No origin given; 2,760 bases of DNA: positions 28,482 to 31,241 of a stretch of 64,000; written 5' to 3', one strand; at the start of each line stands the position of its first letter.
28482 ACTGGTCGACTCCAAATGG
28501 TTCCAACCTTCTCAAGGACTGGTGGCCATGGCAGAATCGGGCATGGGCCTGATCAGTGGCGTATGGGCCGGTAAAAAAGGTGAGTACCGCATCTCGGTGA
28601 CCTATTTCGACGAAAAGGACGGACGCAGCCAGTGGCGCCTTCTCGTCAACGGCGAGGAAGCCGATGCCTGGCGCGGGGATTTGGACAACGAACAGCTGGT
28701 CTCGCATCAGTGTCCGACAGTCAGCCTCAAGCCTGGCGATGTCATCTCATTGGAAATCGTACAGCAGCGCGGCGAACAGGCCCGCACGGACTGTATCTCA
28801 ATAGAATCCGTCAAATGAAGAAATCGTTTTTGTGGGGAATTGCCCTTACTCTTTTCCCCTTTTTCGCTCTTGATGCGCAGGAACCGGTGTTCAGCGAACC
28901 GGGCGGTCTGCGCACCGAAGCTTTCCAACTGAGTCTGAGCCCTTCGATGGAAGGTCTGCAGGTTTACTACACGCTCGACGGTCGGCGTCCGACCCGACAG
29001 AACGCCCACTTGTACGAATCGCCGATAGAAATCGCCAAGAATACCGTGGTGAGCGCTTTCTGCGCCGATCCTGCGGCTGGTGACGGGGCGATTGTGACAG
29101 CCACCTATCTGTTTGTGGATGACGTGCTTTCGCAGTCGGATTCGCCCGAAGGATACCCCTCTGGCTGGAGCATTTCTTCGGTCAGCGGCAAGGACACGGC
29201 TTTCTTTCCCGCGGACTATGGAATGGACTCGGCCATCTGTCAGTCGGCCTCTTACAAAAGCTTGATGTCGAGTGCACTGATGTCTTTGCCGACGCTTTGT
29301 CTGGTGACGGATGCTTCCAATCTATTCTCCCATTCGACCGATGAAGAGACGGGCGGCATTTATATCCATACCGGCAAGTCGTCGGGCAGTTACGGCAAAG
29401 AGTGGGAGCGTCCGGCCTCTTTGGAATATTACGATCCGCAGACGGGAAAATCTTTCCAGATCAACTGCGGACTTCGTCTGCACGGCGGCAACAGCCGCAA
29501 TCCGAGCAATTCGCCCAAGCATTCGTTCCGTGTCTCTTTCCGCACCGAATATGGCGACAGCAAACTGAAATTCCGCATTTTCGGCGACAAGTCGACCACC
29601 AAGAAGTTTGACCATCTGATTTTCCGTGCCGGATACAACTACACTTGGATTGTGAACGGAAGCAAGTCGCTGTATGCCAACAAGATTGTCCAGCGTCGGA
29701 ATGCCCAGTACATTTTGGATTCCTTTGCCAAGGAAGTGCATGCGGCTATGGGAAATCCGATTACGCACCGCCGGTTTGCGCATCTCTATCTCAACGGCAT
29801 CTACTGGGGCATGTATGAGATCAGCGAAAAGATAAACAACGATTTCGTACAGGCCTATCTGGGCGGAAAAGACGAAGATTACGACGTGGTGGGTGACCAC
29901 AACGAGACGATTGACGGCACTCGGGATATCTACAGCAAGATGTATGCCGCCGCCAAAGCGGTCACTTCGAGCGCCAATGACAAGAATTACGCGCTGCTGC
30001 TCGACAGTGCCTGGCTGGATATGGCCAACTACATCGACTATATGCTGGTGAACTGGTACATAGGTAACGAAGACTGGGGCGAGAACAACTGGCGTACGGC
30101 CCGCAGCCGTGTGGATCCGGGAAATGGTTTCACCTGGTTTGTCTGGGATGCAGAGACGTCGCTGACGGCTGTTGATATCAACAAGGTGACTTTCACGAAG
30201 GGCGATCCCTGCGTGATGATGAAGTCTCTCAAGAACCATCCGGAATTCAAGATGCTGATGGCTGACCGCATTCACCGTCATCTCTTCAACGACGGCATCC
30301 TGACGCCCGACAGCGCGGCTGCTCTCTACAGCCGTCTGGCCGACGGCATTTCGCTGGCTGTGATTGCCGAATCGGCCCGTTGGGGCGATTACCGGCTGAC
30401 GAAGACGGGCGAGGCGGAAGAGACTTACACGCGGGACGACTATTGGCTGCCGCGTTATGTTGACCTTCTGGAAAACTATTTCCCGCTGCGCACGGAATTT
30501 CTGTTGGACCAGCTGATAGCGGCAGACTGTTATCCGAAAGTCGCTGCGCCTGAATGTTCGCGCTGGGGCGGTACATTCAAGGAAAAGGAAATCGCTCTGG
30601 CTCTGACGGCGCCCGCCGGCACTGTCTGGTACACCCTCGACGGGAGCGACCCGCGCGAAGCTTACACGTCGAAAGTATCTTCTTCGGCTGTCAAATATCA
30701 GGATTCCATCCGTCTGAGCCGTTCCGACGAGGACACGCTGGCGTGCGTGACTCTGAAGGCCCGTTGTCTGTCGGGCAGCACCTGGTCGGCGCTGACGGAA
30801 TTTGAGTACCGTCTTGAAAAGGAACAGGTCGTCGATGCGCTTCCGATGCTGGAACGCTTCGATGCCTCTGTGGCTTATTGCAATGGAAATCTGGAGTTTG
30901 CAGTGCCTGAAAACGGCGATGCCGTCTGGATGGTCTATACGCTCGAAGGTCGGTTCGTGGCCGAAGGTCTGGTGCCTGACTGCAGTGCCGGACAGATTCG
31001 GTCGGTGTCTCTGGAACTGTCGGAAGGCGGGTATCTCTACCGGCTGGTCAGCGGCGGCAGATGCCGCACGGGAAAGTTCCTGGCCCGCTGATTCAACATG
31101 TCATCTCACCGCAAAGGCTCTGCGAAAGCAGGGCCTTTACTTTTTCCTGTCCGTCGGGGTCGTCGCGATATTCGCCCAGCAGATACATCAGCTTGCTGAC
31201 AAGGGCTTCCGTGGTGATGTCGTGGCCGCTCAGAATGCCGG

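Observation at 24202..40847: De novo ECF-sigma promoter motif TAAACC-N15-YGTC at three sites: a self-defined regulon reaching def and possibly the pectate lyase/CotH genes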

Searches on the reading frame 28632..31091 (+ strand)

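Call 7: search_protein_families(library=pfam, proteins=[window:28632-31091:+])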
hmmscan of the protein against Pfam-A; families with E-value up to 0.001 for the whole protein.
window:28632-31091:+ (819 aa): 3 families
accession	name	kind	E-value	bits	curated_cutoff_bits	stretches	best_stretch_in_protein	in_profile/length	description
PF13290.12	CHB_HEX_C_1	-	2.2e-19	69.6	22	2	92-156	4-67/67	Chitobiase/beta-hexosaminidase C-terminal domain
PF13287.12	Fn3_assoc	-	2.8e-19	69.4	23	2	106-159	7-59/59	Fn3 associated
PF08757.17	CotH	-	1.2e-13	51.7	23.8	1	282-599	2-304/322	CotH kinase protein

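Call 16: search_protein_families(library=ncbifam, proteins=[window:28632-31091:+], max_evalue=0.01)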
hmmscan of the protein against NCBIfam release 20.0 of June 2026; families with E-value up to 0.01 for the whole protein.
window:28632-31091:+ (819 aa): 0 families
